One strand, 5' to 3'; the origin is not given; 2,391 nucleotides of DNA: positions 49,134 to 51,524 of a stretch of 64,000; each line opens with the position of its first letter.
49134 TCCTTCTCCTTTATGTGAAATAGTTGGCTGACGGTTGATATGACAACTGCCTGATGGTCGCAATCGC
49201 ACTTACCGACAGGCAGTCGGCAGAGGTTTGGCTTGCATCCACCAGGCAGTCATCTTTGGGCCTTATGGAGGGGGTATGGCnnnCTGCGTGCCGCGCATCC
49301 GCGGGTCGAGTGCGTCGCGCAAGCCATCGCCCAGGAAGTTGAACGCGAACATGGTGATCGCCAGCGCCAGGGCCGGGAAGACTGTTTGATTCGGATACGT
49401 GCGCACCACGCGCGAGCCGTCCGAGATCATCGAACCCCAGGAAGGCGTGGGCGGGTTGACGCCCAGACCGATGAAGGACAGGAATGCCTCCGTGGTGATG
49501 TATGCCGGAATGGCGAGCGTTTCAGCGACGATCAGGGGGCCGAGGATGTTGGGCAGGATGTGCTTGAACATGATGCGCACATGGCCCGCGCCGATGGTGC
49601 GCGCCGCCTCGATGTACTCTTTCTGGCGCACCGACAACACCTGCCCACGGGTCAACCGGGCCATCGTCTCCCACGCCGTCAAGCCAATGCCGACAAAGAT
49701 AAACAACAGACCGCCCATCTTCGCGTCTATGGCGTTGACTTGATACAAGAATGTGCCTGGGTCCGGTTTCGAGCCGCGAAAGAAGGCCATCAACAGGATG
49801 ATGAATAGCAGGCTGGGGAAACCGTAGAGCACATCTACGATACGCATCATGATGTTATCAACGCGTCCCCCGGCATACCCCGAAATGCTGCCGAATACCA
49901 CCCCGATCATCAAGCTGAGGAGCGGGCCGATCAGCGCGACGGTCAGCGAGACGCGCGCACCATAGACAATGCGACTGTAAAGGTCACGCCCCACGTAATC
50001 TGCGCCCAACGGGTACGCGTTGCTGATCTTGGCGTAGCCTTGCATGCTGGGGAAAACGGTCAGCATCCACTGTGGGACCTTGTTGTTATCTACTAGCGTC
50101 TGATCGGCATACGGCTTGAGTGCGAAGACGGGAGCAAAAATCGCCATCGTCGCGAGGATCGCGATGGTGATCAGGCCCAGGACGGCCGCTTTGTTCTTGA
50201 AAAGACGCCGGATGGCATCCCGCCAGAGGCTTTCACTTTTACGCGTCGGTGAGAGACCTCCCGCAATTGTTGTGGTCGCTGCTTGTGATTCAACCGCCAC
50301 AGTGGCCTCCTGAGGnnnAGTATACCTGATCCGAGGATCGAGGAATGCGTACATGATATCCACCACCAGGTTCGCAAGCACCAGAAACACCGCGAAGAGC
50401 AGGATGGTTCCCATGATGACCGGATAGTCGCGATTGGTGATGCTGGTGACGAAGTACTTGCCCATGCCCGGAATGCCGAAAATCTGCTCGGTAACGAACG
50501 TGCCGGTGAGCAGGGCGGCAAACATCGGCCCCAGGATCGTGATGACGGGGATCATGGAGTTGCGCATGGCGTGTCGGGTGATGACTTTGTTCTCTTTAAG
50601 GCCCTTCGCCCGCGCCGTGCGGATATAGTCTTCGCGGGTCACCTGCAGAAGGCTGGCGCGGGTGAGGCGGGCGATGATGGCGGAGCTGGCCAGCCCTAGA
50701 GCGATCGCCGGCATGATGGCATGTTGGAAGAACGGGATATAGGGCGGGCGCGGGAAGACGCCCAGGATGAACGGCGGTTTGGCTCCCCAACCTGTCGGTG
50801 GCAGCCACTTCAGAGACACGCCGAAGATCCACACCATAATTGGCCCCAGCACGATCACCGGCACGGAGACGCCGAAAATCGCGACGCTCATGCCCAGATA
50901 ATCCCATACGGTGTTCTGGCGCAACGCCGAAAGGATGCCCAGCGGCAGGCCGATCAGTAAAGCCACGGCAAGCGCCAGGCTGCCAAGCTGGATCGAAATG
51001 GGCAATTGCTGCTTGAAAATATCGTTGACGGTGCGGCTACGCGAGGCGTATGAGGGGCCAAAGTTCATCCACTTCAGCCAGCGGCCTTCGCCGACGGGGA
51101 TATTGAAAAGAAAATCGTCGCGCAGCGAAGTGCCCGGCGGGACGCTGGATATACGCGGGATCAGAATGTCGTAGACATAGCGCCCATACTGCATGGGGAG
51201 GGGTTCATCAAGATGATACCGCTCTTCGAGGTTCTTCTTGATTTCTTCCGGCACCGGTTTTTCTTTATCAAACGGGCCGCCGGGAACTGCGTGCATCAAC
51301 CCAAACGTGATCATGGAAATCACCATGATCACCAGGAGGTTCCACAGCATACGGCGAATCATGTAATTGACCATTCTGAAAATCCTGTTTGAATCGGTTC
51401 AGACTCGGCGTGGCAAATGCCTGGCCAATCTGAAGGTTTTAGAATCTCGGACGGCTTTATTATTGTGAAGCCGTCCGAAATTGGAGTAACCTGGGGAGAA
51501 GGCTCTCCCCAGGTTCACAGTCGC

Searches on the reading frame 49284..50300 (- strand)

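Call 86: search_protein_families(library=pfam, proteins=[window:49284-50300:-], max_evalue=0.00001)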
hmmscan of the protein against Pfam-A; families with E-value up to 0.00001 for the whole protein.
window:49284-50300:- (339 aa): 2 families
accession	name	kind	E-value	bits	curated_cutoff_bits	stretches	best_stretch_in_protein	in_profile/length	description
PF00528.27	BPD_transp_1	-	5.3e-37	127.8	26.4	1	133-336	1-183/184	Binding-protein-dependent transport system inner membrane component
PF12911.12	OppC_N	-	2.3e-15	56.6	23.9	1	24-74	1-51/53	N-terminal TM domain of oligopeptide transport permease C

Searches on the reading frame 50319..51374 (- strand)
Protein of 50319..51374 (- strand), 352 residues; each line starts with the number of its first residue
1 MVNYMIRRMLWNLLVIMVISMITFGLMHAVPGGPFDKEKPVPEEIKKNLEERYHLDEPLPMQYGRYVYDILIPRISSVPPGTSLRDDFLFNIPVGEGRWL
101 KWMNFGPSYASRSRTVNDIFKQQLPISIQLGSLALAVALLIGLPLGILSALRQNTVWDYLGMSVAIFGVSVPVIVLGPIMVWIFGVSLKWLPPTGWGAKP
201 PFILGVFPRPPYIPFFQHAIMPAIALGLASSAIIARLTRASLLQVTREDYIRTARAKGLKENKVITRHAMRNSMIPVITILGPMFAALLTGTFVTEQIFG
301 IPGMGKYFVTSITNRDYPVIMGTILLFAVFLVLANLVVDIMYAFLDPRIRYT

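Call 86: search_protein_families(library=pfam, proteins=[window:50319-51374:-], max_evalue=0.00001)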
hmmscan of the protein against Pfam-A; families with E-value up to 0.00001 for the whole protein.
window:50319-51374:- (352 aa): 2 families
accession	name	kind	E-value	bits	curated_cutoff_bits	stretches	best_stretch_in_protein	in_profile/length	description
PF00528.27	BPD_transp_1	-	1.4e-42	145.9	26.4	1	142-350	1-183/184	Binding-protein-dependent transport system inner membrane component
PF19300.4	BPD_transp_1_N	-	1.9e-08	34.9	23.8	1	1-74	1-76/114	Binding-prot-dependent transport system membrane comp, N-term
